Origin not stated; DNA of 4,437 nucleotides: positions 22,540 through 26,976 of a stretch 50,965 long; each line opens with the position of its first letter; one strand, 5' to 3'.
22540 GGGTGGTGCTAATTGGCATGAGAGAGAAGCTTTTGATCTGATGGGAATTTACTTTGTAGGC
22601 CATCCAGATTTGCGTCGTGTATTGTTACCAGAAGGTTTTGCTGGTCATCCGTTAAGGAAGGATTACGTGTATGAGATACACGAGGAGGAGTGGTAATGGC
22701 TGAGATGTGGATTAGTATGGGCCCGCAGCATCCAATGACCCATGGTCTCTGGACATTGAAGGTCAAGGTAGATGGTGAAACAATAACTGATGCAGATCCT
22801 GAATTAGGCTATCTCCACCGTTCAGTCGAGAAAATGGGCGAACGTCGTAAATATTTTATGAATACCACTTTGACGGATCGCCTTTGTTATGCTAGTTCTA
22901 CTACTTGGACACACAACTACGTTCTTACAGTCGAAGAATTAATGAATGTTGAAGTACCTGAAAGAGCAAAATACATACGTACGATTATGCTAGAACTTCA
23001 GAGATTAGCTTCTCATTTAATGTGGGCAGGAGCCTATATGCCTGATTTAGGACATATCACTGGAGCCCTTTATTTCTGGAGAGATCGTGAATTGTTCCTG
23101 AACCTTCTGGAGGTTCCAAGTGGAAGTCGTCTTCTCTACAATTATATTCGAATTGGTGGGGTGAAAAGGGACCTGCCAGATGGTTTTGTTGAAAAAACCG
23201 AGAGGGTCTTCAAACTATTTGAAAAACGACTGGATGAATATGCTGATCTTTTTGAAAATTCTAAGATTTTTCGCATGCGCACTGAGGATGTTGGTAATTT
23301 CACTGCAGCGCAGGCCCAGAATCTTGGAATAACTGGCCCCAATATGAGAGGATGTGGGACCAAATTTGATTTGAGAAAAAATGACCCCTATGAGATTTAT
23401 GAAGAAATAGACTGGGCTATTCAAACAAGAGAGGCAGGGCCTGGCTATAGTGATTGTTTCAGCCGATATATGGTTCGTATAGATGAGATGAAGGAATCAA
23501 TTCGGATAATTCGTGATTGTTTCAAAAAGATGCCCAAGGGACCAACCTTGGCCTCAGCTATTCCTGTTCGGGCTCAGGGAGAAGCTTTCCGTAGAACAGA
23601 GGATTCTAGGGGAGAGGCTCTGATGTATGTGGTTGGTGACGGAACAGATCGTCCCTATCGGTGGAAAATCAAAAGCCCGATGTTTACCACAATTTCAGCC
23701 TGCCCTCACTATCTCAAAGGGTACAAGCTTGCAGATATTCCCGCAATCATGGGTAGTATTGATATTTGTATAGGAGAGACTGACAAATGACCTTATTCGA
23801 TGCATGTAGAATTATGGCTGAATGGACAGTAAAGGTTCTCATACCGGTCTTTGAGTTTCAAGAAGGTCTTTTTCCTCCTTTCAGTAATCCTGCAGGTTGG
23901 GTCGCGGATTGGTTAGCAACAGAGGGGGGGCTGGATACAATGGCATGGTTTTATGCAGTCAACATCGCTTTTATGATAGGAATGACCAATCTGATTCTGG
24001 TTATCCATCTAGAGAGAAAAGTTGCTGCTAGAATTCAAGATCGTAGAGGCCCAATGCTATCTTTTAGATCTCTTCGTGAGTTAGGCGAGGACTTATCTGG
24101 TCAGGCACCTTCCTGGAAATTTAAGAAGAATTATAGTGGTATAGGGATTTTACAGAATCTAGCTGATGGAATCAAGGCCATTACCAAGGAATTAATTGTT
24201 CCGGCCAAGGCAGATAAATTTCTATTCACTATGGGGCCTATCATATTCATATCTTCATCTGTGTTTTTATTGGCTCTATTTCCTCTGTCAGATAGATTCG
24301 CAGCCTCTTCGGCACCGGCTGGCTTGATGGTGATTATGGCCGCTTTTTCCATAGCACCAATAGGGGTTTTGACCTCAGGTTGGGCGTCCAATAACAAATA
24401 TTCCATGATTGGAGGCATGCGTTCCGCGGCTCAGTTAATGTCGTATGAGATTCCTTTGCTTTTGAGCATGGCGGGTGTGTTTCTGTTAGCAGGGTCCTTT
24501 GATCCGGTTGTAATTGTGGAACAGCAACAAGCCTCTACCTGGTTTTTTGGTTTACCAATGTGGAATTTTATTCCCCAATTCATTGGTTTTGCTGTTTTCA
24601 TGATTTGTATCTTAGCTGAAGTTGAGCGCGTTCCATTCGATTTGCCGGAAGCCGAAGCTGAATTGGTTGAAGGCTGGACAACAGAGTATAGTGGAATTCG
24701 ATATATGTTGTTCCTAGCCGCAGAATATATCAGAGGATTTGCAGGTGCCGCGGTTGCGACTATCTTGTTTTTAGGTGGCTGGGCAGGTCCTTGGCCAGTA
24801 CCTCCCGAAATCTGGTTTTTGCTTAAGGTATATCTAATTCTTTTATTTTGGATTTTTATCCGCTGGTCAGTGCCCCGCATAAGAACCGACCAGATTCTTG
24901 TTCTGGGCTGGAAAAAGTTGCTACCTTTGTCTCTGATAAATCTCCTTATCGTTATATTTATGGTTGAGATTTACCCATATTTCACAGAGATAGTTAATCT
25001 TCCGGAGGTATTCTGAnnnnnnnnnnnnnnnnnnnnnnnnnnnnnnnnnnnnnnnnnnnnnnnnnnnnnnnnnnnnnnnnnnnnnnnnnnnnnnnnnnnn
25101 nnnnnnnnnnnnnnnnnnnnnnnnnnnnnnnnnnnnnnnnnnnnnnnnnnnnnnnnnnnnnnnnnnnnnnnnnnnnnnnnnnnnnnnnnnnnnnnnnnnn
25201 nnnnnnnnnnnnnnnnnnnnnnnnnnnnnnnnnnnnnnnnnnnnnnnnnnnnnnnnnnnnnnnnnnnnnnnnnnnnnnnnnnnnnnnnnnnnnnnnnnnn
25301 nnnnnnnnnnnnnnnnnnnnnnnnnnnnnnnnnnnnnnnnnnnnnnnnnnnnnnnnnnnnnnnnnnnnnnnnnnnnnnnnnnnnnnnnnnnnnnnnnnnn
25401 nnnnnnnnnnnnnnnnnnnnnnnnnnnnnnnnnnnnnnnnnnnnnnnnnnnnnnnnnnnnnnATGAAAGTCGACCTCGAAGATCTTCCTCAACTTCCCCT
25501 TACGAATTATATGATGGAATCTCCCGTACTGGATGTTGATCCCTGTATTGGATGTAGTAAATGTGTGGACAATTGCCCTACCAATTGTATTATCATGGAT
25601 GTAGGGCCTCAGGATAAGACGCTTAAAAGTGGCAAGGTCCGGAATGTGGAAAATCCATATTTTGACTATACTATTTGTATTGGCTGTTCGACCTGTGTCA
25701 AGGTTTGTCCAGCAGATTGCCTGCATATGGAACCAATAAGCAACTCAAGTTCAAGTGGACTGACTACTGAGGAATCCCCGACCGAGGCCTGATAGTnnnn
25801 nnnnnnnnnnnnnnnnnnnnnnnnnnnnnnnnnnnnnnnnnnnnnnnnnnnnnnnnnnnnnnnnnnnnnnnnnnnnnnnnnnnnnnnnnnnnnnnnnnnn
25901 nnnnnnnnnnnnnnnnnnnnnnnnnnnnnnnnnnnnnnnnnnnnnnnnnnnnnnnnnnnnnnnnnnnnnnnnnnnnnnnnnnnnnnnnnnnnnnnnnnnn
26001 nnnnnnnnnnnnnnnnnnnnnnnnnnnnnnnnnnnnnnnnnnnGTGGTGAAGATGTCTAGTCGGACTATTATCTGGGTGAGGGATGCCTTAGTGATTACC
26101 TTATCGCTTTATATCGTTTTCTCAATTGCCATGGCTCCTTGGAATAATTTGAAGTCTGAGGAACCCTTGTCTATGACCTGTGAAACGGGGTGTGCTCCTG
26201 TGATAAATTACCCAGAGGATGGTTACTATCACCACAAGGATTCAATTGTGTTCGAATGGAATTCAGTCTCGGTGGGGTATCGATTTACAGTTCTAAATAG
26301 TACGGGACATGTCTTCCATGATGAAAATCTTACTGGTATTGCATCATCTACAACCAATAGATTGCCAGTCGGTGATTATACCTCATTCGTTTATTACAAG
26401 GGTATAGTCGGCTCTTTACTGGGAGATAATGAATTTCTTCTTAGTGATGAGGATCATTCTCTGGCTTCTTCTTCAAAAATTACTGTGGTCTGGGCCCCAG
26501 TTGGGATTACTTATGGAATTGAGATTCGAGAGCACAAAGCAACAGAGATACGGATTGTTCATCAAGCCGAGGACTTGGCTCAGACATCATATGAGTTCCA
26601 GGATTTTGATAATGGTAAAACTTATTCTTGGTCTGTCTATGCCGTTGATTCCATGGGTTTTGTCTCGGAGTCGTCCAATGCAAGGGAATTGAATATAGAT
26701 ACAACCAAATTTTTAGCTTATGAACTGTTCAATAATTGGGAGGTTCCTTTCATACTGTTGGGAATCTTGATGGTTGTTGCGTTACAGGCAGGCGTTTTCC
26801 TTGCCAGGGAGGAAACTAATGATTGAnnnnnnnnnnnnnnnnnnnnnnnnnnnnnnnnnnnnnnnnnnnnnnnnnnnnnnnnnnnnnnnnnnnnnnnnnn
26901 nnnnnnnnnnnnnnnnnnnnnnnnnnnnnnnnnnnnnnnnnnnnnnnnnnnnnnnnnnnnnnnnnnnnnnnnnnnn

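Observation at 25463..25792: NuoI carries a second pair of [4Fe-4S] motifs (four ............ in total)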

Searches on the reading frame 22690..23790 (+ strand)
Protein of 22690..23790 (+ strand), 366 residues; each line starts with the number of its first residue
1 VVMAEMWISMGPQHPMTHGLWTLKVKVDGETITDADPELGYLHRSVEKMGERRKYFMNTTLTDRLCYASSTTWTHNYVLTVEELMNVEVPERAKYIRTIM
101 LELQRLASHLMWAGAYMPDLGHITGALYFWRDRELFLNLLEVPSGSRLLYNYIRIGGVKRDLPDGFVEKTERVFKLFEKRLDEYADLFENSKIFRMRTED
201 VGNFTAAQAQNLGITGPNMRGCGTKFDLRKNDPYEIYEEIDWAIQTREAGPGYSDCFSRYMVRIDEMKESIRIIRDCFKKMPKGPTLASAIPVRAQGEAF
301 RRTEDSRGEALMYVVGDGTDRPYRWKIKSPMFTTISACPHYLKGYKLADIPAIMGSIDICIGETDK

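Call 7: search_protein_families(library=ncbifam, proteins=[window:22690-23790:+], max_evalue=0.00001)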
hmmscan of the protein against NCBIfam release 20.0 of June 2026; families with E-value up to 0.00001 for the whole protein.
window:22690-23790:+ (366 aa): 8 families
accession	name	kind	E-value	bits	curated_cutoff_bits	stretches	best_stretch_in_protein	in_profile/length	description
NF004739.1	PRK06075.1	equivalog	2.8e-123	411.5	360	2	8-289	3-280/384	NADH-quinone oxidoreductase subunit D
TIGR01962.1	NuoD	equivalog_domain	2.7e-115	385.3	459.35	2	5-289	2-282/386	NADH dehydrogenase (quinone) subunit D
NF008974.0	PRK12322.1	equivalog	3e-115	385.1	522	1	4-365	5-365/366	NADH-quinone oxidoreductase subunit D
NF040602.1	F420_dehyd_FpoD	exception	3e-111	372.1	600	1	4-366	6-372/372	F420H2 dehydrogenase subunit FpoD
NF005649.0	PRK07415.1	equivalog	1.9e-102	343.3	583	2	5-286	10-288/394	NAD(P)H-quinone oxidoreductase subunit H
NF009808.0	PRK13292.1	equivalog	1.4e-101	340.6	1156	2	7-287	409-685/791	NADH-quinone oxidoreductase subunit B/C/D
NF008728.0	PRK11742.1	equivalog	5.6e-89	299.1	840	2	6-288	215-493/598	NADH-quinone oxidoreductase subunit C/D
NF045518.1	H2_NiFeSe_large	exception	2.2e-06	26.8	780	0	20-111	15-105/485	NiFeSe hydrogenase large subunit HysA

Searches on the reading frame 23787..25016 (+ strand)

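Call 7: search_protein_families(library=ncbifam, proteins=[window:23787-25016:+], max_evalue=0.00001)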
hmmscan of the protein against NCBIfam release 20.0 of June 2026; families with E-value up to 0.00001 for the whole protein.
window:23787-25016:+ (409 aa): 7 families
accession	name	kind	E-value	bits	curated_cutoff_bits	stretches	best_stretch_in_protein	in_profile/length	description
NF004741.0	PRK06076.1-2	equivalog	5.5e-94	315.1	305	1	119-393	64-333/337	NADH-quinone oxidoreductase subunit NuoH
NF004744.0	PRK06076.1-5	equivalog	1.1e-79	268.3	542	2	117-338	68-286/372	NADH-quinone oxidoreductase subunit NuoH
NF004740.0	PRK06076.1-1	equivalog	3.9e-76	256.7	399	1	119-393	55-320/325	NADH-quinone oxidoreductase subunit NuoH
NF004743.0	PRK06076.1-4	equivalog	6.3e-74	249.4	494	1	117-392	55-341/433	NADH-quinone oxidoreductase subunit NuoH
NF004745.0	PRK06076.1-6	equivalog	1.1e-73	248.4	450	1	119-395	56-335/341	NADH-quinone oxidoreductase subunit NuoH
NF040610.1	F420_dehyd_FpoH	exception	2.4e-73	247.4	475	1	119-392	53-335/339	F420H2 dehydrogenase subunit FpoH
NF004742.0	PRK06076.1-3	equivalog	1.4e-62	212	531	1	115-394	60-349/356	NADH-quinone oxidoreductase subunit NuoH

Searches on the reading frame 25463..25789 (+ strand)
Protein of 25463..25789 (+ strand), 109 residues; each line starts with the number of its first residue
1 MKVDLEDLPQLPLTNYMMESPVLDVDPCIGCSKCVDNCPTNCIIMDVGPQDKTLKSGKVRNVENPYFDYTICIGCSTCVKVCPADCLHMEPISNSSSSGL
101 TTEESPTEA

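Call 49: search_protein_families(library=ncbifam, proteins=[window:25463-25789:+], max_evalue=0.000001)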
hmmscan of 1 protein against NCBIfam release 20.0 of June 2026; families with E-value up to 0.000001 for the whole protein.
seq(109 aa): 23 families
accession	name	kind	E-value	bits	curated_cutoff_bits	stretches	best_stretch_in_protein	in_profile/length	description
NF004537.0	PRK05888.1-3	equivalog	9.9e-11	41.5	163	1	25-89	67-132/204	NADH-quinone oxidoreductase subunit NuoI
NF004540.0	PRK05888.2-1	equivalog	2e-10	40.4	215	1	25-89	43-105/139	NADH-quinone oxidoreductase subunit NuoI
TIGR01971.1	NuoI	subfamily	2.4e-10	40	113.05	1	25-91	41-102/121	NADH-quinone oxidoreductase, chain I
TIGR03048.1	PS_I_psaC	equivalog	6.9e-10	39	130.65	0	69-97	7-35/80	photosystem I iron-sulfur center protein PsaC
TIGR01944.1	rnfB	subfamily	9.6e-10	38.3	68.7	0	26-53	143-170/190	RnfABCDGE type electron transport complex subunit B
TIGR00403.1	ndhI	equivalog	1.9e-09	37.4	302.35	1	24-90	60-122/183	NAD(P)H-quinone oxidoreductase subunit I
NF040864.1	HgcB_ferredoxin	equivalog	3.5e-09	36.4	99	0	61-90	5-34/93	mercury methylation ferredoxin HgcB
TIGR02179.1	PorD_KorD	subfamily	4e-09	36.5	60.05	1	17-90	16-75/78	2-oxoacid:acceptor oxidoreductase, delta subunit, pyruvate/2-ketoisovalerate family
NF009053.0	PRK12387.1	subfamily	4e-09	36.5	204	0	20-52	32-64/180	formate hydrogenlyase complex iron-sulfur subunit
NF045874.1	Vhu_polyferre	exception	6.4e-09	35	600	1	21-90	152-216/381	F420-non-reducing hydrogenase associated-polyferredoxin VhuB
NF007203.0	PRK09624.1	equivalog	9e-09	35.5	171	0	20-45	75-100/105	pyuvate ferredoxin oxidoreductase subunit delta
NF007204.0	PRK09625.1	equivalog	1.1e-08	35.2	125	1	14-86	47-105/133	pyruvate flavodoxin oxidoreductase subunit delta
NF004543.0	PRK05888.2-5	equivalog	3.7e-08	33.1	243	1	22-88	55-116/217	NADH-quinone oxidoreductase subunit NuoI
TIGR02512.1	FeFe_hydrog_A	subfamily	4.9e-08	32.3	405.95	1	23-88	4-68/375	[FeFe] hydrogenase, group A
NF040762.1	Hydr_FeFe_Clost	exception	8.3e-08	31.3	900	1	20-92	138-209/572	ferredoxin hydrogenase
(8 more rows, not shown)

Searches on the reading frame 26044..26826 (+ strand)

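Call 7: search_protein_families(library=ncbifam, proteins=[window:26044-26826:+], max_evalue=0.00001)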
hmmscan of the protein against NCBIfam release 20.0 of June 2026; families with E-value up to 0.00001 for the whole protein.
window:26044-26826:+ (260 aa): 0 families

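Call 24: search_protein_families(library=pfam, proteins=[window:26044-26826:+], max_evalue=0.001)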
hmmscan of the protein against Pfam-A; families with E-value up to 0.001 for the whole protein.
window:26044-26826:+ (260 aa): 1 family
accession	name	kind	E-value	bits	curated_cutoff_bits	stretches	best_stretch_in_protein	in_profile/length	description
PF00041.27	fn3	-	0.00012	22.6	25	1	142-211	12-79/84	Fibronectin type III domain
